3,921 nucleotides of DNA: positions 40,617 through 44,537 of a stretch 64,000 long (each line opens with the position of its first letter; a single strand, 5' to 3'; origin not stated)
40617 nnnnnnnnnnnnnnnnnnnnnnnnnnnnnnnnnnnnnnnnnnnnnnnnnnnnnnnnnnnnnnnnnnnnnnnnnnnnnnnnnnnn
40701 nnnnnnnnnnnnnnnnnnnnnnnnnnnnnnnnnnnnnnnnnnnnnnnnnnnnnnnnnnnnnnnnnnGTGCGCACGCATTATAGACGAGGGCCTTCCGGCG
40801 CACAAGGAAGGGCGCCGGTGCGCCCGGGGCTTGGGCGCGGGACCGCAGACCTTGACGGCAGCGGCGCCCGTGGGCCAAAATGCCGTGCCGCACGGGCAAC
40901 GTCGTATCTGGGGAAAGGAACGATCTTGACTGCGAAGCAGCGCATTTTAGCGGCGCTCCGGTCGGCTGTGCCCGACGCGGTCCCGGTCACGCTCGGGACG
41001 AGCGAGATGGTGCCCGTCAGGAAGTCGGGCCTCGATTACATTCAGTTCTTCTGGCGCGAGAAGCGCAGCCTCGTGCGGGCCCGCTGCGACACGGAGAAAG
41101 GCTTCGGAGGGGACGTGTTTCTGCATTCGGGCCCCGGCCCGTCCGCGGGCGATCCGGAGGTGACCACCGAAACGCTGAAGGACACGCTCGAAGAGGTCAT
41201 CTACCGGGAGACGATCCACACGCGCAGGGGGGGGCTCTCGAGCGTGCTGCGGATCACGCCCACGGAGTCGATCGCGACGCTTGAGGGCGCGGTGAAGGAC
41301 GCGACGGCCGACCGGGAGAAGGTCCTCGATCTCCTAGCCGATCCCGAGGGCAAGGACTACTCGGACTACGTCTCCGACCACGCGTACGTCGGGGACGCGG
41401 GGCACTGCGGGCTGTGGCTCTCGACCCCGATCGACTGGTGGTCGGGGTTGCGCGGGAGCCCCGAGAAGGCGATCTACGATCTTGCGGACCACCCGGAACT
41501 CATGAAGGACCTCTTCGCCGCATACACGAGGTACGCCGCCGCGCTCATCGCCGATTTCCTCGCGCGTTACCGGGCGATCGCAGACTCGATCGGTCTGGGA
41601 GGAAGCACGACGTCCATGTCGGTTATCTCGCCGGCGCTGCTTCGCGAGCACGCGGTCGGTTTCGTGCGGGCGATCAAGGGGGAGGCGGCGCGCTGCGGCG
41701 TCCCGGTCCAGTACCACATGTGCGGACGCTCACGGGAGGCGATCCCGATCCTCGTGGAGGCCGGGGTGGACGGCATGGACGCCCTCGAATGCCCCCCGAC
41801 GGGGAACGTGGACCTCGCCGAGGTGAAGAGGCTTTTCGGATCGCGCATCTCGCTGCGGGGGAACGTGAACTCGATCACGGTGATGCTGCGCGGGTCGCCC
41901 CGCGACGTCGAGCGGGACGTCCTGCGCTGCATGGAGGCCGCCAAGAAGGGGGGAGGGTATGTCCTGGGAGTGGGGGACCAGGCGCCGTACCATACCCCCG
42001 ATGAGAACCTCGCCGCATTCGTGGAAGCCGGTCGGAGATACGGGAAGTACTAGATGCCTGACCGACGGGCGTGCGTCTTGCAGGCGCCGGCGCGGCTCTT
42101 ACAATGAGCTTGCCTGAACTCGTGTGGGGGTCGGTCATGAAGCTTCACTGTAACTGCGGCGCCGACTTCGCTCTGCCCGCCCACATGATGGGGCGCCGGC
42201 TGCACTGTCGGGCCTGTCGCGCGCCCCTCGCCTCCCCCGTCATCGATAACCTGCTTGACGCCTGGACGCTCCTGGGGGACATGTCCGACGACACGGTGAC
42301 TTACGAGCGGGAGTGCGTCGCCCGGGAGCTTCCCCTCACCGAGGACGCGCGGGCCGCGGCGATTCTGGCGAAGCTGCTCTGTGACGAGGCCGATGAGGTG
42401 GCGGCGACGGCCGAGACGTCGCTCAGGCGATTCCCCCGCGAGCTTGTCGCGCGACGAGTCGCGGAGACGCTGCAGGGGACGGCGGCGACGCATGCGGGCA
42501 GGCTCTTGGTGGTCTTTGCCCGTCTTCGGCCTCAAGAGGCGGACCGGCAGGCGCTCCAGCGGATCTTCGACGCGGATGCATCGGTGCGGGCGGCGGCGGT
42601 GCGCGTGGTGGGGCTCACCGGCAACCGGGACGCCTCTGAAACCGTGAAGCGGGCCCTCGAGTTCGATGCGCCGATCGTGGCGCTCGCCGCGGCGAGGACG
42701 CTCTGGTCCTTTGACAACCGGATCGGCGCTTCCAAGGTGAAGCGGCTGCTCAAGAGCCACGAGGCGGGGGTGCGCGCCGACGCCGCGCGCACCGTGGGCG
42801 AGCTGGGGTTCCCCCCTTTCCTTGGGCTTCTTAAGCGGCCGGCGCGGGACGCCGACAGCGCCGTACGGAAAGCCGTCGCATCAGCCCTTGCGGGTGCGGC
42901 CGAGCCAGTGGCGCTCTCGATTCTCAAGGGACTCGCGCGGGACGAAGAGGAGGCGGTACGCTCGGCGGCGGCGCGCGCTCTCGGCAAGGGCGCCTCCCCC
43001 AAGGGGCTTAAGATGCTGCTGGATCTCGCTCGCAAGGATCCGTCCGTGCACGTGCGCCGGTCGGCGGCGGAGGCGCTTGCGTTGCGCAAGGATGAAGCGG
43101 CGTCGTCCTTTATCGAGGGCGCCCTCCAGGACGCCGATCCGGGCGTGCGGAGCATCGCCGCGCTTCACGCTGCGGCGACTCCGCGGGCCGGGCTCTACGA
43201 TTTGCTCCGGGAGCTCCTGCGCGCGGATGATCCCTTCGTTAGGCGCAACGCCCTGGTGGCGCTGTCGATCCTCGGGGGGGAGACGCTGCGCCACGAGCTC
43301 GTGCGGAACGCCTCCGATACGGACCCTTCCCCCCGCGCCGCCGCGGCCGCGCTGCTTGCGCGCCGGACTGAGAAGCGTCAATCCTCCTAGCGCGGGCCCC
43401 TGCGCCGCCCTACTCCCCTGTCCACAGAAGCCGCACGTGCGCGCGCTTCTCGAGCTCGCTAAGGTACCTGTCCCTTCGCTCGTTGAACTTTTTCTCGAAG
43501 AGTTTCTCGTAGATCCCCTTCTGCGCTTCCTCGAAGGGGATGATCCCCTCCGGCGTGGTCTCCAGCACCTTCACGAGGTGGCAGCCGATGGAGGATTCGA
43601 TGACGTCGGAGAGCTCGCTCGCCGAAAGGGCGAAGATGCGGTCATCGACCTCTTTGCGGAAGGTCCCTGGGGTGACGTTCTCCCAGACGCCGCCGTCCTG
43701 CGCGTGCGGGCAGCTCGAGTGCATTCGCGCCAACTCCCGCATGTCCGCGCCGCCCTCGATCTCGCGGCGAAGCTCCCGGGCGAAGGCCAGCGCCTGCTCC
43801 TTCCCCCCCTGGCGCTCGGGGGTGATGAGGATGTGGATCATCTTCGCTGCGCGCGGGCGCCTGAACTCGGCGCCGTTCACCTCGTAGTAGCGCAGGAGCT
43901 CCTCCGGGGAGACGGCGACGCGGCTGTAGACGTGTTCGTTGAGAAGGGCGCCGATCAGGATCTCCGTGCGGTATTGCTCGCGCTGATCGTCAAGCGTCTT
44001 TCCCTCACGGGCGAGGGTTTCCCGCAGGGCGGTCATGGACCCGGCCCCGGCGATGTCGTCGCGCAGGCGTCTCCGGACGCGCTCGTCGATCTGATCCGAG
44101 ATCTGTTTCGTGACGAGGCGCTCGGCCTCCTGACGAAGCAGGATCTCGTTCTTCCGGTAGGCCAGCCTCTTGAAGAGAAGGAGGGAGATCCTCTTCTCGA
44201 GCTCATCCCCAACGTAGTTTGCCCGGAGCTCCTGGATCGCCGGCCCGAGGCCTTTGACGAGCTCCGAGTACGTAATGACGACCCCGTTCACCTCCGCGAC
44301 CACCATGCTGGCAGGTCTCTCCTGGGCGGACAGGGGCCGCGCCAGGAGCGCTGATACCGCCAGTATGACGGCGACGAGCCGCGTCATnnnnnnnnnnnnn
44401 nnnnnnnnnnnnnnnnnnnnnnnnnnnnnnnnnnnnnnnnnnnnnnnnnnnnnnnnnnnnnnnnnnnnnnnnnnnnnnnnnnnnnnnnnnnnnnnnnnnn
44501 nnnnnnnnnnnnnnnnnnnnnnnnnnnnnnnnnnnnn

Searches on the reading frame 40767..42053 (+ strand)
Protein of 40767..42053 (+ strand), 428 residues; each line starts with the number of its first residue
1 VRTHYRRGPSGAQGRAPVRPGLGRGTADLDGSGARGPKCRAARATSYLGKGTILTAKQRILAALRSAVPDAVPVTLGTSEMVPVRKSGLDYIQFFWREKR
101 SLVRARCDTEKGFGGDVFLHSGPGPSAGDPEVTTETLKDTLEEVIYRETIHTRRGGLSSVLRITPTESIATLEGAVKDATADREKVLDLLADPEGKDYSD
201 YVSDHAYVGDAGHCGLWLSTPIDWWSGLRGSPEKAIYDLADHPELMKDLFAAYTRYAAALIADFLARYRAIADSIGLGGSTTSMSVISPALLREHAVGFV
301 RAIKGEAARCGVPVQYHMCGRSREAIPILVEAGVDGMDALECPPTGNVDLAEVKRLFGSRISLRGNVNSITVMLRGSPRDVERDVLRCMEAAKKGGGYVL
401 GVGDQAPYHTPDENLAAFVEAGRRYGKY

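Call 61: search_protein_families(library=pfam, proteins=[window:40767-42053:+], max_evalue=0.00001)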
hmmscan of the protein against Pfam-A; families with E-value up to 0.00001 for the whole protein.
window:40767-42053:+ (428 aa): 1 family
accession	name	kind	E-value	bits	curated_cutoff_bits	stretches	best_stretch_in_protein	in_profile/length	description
PF01208.23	URO-D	-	1.1e-21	77.7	23.9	1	233-425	163-346/346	Uroporphyrinogen decarboxylase (URO-D)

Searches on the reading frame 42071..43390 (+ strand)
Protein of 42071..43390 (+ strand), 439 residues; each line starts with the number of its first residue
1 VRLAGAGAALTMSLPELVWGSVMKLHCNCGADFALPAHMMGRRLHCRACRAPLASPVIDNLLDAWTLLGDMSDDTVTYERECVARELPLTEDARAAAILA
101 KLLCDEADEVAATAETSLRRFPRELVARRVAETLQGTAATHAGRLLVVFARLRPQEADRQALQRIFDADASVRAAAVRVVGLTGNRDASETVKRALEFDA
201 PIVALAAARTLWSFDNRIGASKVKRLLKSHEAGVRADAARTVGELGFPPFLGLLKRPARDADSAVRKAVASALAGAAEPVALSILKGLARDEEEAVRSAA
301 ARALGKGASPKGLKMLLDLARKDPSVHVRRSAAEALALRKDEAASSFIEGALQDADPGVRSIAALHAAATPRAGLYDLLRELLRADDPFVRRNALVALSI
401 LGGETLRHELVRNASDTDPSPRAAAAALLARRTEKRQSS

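Call 61: search_protein_families(library=pfam, proteins=[window:42071-43390:+], max_evalue=0.00001)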
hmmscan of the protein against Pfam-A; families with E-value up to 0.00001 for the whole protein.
window:42071-43390:+ (439 aa): 3 families
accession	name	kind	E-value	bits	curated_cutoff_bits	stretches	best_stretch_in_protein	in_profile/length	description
PF13646.12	HEAT_2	-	9.4e-35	119.2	27.7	4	285-366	5-85/88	HEAT repeats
PF02985.28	HEAT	-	8.1e-16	57.1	23.5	0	283-305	3-25/31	HEAT repeat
PF00514.29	Arm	-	4.5e-07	30.1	20.6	0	377-399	15-37/41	Armadillo/beta-catenin-like repeat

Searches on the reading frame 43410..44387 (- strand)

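Call 61: search_protein_families(library=pfam, proteins=[window:43410-44387:-], max_evalue=0.00001)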
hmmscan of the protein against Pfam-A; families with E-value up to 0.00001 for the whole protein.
window:43410-44387:- (325 aa): 3 families
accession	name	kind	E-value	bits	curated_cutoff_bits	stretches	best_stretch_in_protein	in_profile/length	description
PF00639.27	Rotamase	-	1.4e-16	61.7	21.7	1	185-274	1-95/97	PPIC-type PPIASE domain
PF13616.12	Rotamase_3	-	3.9e-14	53.6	22.5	1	177-277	12-115/116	PPIC-type PPIASE domain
PF13145.12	Rotamase_2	-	1.5e-13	52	27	1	159-289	1-120/121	PPIC-type PPIASE domain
